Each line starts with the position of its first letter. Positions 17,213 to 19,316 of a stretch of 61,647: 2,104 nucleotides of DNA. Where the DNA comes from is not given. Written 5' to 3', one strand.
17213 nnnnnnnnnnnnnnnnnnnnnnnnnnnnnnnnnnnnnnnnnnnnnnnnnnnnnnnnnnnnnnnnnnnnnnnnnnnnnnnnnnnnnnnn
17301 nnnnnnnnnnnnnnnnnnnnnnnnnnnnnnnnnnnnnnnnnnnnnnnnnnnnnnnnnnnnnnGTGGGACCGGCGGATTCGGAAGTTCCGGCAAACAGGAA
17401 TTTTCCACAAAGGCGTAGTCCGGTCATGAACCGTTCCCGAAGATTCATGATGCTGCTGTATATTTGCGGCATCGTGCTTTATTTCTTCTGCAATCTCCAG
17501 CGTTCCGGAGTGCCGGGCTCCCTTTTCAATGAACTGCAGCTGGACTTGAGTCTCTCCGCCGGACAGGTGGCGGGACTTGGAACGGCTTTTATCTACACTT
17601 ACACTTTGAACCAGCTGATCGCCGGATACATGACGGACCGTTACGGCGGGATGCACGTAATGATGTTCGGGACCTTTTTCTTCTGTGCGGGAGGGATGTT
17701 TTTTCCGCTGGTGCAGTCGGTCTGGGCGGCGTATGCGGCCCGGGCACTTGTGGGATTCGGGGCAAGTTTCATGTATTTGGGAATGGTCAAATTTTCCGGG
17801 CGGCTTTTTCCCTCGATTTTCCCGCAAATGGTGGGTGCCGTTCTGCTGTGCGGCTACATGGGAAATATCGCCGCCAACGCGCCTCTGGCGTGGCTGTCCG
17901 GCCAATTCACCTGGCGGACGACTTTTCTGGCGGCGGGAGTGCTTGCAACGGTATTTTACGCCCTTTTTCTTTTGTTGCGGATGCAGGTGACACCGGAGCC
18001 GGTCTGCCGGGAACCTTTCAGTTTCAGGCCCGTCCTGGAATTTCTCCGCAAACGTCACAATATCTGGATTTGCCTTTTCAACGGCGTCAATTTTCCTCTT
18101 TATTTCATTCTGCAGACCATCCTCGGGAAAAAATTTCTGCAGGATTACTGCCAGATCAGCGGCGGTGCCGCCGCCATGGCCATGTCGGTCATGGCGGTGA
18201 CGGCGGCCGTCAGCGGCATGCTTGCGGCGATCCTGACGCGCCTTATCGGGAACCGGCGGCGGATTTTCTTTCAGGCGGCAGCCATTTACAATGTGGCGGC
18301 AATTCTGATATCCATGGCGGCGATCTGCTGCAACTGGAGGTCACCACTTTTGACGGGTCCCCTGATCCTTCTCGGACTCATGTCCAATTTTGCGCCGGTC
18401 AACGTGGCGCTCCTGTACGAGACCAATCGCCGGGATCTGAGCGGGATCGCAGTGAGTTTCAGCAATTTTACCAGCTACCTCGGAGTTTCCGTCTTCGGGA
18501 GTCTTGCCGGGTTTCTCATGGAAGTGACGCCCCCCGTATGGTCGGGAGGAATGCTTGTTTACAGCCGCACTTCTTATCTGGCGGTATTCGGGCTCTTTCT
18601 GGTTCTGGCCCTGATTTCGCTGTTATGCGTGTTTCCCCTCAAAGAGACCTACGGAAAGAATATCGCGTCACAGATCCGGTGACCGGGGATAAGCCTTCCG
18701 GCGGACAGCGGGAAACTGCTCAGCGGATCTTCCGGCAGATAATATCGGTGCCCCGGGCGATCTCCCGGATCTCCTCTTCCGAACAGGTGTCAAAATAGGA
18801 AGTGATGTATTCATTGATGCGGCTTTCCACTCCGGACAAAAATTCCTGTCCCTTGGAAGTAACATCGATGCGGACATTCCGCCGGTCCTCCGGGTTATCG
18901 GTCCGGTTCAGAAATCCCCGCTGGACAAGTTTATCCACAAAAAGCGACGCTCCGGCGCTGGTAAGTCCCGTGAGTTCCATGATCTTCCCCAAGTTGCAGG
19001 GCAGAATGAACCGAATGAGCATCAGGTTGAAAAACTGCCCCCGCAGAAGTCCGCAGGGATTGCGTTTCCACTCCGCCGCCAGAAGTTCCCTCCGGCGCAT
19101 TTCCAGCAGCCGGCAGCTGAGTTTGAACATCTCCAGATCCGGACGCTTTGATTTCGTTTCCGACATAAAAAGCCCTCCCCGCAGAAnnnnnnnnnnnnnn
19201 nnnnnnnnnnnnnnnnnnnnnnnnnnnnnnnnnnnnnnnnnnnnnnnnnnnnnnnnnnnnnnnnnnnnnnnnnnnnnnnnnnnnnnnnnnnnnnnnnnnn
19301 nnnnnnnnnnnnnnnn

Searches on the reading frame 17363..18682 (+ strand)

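Call 20: search_protein_families(library=pfam, proteins=[window:17363-18682:+], max_evalue=0.01)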
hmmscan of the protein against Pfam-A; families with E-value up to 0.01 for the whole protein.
window:17363-18682:+ (439 aa): 1 family
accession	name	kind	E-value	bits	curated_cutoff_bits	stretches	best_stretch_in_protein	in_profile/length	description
PF07690.21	MFS_1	-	6.5e-34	117.8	33.4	2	39-377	4-345/347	Major Facilitator Superfamily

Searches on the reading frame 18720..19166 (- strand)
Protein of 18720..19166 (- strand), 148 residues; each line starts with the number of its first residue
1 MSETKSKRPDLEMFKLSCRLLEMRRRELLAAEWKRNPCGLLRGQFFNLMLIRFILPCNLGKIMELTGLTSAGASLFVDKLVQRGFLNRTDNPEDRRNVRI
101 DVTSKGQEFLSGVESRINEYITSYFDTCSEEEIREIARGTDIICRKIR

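Call 3: search_protein_families(library=pfam, proteins=[window:18720-19166:-], max_evalue=1)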
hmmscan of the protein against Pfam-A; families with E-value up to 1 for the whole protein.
window:18720-19166:- (148 aa): 8 families
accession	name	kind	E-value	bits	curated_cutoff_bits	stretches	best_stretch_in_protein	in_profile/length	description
PF01047.28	MarR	-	6e-10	39.3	24.6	1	43-98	4-59/59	MarR family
PF12802.13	MarR_2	-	4.5e-05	24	27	1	57-96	21-60/61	MarR family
PF14277.12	DUF4364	-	0.0015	18.8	26.9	1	76-142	39-102/162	Domain of unknown function (DUF4364)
PF13463.12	HTH_27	-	0.0022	18.7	22.2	1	74-106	36-68/68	Winged helix DNA-binding domain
PF22381.2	Staph_reg_Sar_Rot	-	0.023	15.2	27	1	72-110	44-82/85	Transcriptional regulator SarA/Rot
PF09339.16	HTH_IclR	-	0.12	12.6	22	0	57-88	19-50/52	IclR helix-turn-helix domain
PF14947.12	HTH_45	-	0.18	12.3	25.5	1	61-115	24-71/77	Winged helix-turn-helix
PF21863.2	HTH_67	-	0.2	11.7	27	1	76-146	201-260/268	Helix-turn-helix family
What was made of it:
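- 18720..19166 (-): MarR-family regulator (148 aa), 20 nt downstream of B. It is the last gene of the module. Pfam MarR 39.3 bits (call 3).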

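Call 4: search_protein_families(library=ncbifam, proteins=[window:18720-19166:-], max_evalue=1)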
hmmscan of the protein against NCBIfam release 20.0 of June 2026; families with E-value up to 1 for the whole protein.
window:18720-19166:- (148 aa): 16 families
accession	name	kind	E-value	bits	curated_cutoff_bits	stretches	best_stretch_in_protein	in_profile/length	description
NF045593.1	bilirub_TF_BilQ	equivalog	8.3e-08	32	125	1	37-133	25-121/135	bilirubin utilization transcriptional regulator BilQ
NF047395.1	TransRegLtdR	equivalog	3.5e-06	26.8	250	1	74-123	83-132/166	transcriptional regulator LdtR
NF008122.0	PRK10870.1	equivalog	1.1e-05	25.2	157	1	70-134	85-149/176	transcriptional repressor MprA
NF002926.0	PRK03573.1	equivalog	1.8e-05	24.7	120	1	77-138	67-128/144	transcriptional regulator SlyA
NF053814.1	teico_TcaR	equivalog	2.7e-05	24.3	170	1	57-147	53-145/151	MarR family transcriptional regulator TcaR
NF053777.1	Saro0803TransReg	equivalog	6.5e-05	22.6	200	1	71-134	66-129/140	Saro_0803 family transcriptional regulator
NF050133.1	TransRegFabT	equivalog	0.0001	22.6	200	1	68-139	55-126/138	fatty acid biosynthesis transcriptional regulator FabT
NF008565.1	PRK11512.1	equivalog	0.0001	22.3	240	1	44-109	42-107/144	multiple antibiotic resistance transcriptional regulator MarR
NF010349.0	PRK13777.1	equivalog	0.0001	21.7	153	1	73-121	77-125/190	HTH-type transcriptional regulator Hpr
NF052438.1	TransRegRv0880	equivalog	0.00033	20.5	220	1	78-144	70-136/143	Rv0880 family HTH-type transcriptional regulator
TIGR04472.1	reg_rSAM_mob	hypoth_equivalog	0.00064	19.8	240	1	62-137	51-126/141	radical SAM mobile pair system MarR family transcriptional regulator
TIGR02337.1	HpaR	equivalog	0.0039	17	121.2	1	77-122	63-108/130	homoprotocatechuate degradation operon regulator HpaR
NF053610.1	Sso10a_fam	subfamily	0.029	14.4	60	1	59-110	20-64/64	Sso10a family chromatin protein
NF053755.1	MsvR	equivalog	0.04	13.6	220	1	59-132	29-101/236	transcriptional factor MsvR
NF038268.1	TF_SarA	equivalog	0.089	12.7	175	1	77-123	71-117/121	global transcriptional regulator SarA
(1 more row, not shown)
